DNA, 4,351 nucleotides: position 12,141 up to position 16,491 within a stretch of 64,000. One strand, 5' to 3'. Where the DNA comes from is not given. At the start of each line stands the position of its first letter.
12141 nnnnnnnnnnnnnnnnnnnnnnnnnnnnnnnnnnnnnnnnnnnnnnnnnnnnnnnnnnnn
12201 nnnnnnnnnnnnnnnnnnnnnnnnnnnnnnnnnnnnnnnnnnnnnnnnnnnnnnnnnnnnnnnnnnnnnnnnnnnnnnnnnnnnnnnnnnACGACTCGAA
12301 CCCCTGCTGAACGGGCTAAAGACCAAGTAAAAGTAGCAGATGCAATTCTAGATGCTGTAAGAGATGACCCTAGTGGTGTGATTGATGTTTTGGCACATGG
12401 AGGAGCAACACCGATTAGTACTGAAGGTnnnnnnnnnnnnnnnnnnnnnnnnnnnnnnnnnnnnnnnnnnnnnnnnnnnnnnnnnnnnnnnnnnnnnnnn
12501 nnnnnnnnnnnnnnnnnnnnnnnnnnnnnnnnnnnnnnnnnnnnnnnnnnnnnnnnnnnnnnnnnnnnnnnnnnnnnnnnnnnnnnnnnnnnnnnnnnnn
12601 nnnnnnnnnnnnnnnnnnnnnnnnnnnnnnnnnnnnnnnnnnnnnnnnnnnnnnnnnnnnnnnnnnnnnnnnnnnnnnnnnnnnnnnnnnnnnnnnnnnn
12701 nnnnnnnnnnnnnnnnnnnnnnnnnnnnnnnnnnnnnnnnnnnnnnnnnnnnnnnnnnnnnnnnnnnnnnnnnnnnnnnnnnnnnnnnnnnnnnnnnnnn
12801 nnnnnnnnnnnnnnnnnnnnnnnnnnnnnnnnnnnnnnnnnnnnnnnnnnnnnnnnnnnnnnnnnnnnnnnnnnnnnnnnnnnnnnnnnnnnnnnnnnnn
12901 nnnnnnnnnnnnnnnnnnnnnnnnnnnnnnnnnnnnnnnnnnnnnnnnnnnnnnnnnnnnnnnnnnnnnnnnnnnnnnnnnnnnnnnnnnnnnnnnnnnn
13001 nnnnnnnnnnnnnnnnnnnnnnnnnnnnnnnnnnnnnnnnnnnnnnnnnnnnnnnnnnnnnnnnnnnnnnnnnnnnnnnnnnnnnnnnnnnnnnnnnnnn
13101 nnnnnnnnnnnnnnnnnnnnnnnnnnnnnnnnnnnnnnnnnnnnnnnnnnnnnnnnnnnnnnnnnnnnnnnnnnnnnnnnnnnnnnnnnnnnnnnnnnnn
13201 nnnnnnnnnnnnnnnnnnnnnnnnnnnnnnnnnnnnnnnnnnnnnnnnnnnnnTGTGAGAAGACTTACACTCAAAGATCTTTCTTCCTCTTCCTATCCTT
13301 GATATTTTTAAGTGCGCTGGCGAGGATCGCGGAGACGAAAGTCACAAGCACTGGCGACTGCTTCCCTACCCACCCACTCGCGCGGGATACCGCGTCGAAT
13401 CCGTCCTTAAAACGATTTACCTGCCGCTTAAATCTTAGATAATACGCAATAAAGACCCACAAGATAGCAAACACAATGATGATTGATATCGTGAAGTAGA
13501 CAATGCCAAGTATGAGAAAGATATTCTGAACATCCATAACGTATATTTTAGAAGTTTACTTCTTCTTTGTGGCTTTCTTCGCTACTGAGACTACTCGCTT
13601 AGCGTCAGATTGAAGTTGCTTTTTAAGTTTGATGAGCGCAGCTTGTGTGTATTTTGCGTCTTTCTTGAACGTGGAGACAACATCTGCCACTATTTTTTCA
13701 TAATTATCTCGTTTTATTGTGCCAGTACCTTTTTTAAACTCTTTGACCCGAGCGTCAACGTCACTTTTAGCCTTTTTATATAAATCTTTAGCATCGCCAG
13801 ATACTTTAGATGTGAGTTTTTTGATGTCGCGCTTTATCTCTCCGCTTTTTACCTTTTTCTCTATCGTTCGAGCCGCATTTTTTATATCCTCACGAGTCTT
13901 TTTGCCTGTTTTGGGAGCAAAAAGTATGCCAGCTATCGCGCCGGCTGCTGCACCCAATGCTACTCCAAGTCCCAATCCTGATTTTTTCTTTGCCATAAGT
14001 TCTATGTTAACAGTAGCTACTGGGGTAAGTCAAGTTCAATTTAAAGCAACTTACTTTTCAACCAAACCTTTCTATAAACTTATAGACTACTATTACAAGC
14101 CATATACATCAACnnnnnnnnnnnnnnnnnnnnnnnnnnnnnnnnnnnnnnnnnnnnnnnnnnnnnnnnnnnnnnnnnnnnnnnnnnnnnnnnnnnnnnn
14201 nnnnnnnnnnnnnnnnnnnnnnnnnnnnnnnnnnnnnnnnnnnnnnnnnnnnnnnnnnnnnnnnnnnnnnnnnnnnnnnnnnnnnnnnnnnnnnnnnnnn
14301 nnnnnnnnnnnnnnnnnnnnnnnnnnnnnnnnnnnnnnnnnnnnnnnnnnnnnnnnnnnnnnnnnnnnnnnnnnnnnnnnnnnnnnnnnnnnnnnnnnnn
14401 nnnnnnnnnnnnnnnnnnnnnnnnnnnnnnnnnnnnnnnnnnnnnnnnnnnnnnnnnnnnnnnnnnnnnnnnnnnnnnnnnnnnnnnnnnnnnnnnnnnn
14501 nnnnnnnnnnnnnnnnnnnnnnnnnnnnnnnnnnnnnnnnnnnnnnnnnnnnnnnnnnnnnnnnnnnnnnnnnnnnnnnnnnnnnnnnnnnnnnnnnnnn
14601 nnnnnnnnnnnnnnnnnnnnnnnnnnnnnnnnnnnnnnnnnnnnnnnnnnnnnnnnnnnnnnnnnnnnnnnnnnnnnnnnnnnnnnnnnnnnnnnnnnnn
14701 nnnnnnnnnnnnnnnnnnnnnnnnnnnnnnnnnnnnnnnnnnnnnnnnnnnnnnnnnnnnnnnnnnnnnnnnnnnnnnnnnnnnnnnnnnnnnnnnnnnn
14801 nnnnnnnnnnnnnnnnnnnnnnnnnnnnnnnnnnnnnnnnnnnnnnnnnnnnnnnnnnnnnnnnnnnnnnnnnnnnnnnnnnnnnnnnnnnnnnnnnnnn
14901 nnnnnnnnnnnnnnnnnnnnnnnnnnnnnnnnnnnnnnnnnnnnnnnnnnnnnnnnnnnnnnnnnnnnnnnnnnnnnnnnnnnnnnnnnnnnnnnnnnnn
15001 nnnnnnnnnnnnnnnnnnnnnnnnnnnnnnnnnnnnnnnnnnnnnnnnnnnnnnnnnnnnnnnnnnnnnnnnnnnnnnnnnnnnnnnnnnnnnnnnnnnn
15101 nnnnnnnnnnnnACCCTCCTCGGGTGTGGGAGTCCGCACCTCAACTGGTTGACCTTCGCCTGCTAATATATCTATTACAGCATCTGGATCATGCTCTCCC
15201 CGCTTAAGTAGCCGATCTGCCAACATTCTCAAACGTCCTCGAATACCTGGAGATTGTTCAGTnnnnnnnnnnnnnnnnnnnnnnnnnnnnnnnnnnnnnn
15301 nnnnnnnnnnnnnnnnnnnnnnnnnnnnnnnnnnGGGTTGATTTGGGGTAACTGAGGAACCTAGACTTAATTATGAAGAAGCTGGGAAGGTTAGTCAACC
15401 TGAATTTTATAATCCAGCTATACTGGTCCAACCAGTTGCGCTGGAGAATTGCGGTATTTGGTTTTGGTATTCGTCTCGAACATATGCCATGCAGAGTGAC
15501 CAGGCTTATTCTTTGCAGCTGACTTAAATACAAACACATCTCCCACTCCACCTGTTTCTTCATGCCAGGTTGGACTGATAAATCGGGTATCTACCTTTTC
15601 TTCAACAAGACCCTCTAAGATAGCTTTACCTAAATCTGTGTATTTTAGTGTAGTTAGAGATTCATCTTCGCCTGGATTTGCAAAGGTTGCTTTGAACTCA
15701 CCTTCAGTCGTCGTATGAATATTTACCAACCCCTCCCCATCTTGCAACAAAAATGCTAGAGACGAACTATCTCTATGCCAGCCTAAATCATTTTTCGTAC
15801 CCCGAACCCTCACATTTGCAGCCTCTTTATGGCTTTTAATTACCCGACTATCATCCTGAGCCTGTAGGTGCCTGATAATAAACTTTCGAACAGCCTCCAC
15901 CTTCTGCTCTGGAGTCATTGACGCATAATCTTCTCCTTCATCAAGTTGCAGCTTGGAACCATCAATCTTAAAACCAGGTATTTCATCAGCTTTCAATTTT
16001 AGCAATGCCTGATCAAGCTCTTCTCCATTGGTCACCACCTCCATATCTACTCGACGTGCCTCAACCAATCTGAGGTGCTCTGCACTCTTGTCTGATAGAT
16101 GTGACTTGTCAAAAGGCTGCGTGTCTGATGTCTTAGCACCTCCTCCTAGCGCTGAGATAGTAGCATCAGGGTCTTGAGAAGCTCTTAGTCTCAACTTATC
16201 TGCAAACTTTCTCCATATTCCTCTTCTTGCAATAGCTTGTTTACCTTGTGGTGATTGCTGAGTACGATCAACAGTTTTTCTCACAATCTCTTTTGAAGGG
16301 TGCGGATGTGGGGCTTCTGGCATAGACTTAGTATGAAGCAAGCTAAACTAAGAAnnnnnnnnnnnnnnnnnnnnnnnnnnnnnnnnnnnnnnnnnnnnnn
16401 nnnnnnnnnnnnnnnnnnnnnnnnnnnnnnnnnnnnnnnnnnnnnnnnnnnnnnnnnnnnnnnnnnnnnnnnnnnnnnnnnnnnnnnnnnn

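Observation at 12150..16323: Conserved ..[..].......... motif after the Pro-rich leader in three neighbouring proteins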

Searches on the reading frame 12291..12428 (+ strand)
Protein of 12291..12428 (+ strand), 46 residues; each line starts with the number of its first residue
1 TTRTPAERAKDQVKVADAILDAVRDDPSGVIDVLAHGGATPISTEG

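Call 55: search_protein_representatives(alignment_id=A2)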
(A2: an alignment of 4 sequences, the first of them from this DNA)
Query: 4 sequences, 47 profile positions. Proteins with E-value up to 0.001 (for the whole library): 18; up to 1e-10: 6; up to 1e-30: 0. The best 18 are listed.
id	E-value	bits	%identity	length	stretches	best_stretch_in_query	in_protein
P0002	5.0e-18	80.7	-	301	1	1-47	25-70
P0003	1.3e-15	73.0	-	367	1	3-47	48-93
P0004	6.8e-14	67.5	-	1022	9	9-41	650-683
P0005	1.4e-13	66.4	-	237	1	1-47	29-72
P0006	1.5e-11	60.0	-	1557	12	16-42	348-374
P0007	4.8e-11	58.3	-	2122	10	11-40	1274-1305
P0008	1.6e-09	53.5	-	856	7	28-41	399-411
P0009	3.1e-09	52.6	-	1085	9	25-39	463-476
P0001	3.4e-09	52.4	-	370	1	15-46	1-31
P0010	2.5e-08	49.7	-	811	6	25-41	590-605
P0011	3.0e-05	39.8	-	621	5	27-47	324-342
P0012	5.7e-05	38.9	-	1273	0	-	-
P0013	1.2e-04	37.8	-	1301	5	23-40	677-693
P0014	1.3e-04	37.8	-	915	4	17-39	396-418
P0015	1.4e-04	37.6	-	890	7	26-40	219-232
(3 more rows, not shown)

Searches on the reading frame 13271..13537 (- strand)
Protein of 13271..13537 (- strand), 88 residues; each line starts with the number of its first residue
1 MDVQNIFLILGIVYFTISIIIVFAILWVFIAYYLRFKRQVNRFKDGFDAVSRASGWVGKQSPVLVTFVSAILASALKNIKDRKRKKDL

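Call 24: search_protein_families(library=ncbifam, proteins=[window:13271-13537:-], max_evalue=0.1)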
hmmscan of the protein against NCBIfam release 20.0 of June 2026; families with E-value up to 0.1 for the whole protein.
window:13271-13537:- (88 aa): 0 families

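Call 25: search_protein_families(library=phrogs, proteins=[window:13271-13537:-], max_evalue=0.1)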
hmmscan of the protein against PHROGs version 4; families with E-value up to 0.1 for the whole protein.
window:13271-13537:- (88 aa): 1 family
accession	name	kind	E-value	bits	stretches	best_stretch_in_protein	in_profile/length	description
phrog_11491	-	unknown function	0.047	14.7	1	6-87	12-57/198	-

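Call 62: search_protein_families(library=pfam, proteins=[window:13271-13537:-], max_evalue=0.01)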
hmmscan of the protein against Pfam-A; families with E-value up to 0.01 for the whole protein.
window:13271-13537:- (88 aa): 0 families

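Call 85: search_protein_families(library=padloc, proteins=[window:13271-13537:-], max_evalue=0.1)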
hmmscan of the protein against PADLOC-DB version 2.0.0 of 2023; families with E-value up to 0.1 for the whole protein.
window:13271-13537:- (88 aa): 2 families
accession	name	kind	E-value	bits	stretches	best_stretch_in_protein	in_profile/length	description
PDLC04687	PDC-M50A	-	0.014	13.4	1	13-50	56-90/144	-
PDLC01505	Cmr1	-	0.035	12.7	1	7-29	6-28/78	"CAS-III-B,CAS-III-C; effector_G7"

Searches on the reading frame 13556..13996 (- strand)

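Call 4: search_protein_families(library=pfam, proteins=[window:13556-13996:-], max_evalue=0.1)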
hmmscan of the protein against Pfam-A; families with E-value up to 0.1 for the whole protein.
window:13556-13996:- (146 aa): 4 families
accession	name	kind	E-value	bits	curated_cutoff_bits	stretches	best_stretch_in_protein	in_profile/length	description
PF12732.12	YtxH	-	6.8e-14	52.5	37.5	1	10-50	2-42/71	YtxH-like protein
PF09074.15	Mer2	-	0.011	16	27.7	1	46-141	79-181/193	Mer2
PF10247.14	Romo1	-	0.03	15.1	27.6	1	3-44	5-46/66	Reactive mitochondrial oxygen species modulator 1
PF00639.27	Rotamase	-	0.072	14.5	21.7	0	24-88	2-69/97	PPIC-type PPIASE domain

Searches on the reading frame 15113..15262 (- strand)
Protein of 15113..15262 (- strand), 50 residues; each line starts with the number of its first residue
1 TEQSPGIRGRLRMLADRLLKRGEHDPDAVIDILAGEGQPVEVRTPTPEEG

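Call 80: find_related_loci(query=A4, collection=genome_contigs, flank=5000)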
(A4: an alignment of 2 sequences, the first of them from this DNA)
Query A4 (50 aa) in genome_contigs; peptide patterns used: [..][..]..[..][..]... (x = any residue, [..] = any of these).
62 stretches matched a pattern; 2 encode a relative of the query (tblastn E <= 1e-3); 2 distinct loci.
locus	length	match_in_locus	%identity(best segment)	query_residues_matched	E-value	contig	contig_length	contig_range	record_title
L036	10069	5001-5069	67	9-32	1e-5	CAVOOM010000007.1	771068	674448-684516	MAG: uncultured Actinomycetota bacterium isolate MFD00032.bin.2.210 genome assembly, contig: contig_34191, whole genome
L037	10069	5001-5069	67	9-32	1e-5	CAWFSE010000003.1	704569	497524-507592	MAG: uncultured Actinomycetota bacterium isolate MFD00905.bin.2.158 genome assembly, contig: contig_14924, whole genome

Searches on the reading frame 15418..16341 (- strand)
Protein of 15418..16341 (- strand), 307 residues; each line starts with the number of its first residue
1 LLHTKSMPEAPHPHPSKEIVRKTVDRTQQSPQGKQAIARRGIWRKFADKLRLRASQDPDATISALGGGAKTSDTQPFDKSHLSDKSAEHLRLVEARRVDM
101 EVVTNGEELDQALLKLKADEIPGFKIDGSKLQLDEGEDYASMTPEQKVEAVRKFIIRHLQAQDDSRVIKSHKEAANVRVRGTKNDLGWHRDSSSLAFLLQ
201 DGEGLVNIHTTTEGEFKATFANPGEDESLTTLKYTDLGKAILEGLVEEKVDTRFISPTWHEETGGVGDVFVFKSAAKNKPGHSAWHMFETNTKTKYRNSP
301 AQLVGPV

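Call 4: search_protein_families(library=pfam, proteins=[window:15418-16341:-], max_evalue=0.1)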
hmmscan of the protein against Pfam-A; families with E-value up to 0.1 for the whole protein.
window:15418-16341:- (307 aa): 0 families

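Call 24: search_protein_families(library=ncbifam, proteins=[window:15418-16341:-], max_evalue=0.1)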
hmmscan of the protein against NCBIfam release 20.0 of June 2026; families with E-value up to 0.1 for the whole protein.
window:15418-16341:- (307 aa): 0 families

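Call 25: search_protein_families(library=phrogs, proteins=[window:15418-16341:-], max_evalue=0.1)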
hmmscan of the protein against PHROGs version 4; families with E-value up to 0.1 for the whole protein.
window:15418-16341:- (307 aa): 0 families

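Call 30: search_solved_structures(query=window:15418-16323:-, max_evalue=10)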
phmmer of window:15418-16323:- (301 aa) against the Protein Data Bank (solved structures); distinct sequences matched with E-value up to 10: 2.
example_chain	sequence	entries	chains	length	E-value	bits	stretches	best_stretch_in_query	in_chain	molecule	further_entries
7znk_C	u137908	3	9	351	1.4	11.4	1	163-239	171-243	THO complex subunit 3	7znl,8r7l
7apk_C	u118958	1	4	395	1.8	11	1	163-239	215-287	THO complex subunit 3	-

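Call 54: predict_structure(protein=window:15418-16323:-)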
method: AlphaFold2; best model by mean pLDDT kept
length: 301 residues; sequences in the alignment: 1
mean_pLDDT: 37.3   pTM: 0.29
mean pLDDT of the five models: 37.3, 33.9, 33.4, 32.2, 31.4
residues with pLDDT >= 90: 0; 70-90: 0; 50-70: 34; < 50: 267
segments of 3 or more residues with pLDDT < 50: 1-3, 18-118, 149-301
pLDDT, mean of each block of 10 residues (from residue 1): 50 51 45 38 32 36 36 38 31 28 41 45 58 55 49 39 29 27 33 36 36 37 33 43 36 28 30 29 28 24 23
secondary structure, 60 per line:
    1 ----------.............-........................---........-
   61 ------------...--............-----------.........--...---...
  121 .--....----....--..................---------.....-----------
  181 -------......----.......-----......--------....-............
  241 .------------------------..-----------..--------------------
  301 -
elements in order: H11-23 H25-48 H52-59 H78-89 H101-109 E118-121 E124-127 H138-155 H165-169 E188-193 E198-204 E210-215 E224-227 H229-241

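Call 70: find_homologous_proteins(query=window:15418-16323:-, max_evalue=1)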
Query window:15418-16323:- (301 aa): 1 proteins with E <= 1 among 1576 candidates.
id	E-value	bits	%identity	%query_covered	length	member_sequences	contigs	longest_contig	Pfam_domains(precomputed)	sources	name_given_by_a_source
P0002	1.1e-196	670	100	100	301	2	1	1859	-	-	-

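Call 85: search_protein_families(library=padloc, proteins=[window:15418-16323:-], max_evalue=0.1)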
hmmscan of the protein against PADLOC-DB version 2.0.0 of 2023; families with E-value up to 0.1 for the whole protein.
window:15418-16323:- (301 aa): 0 families
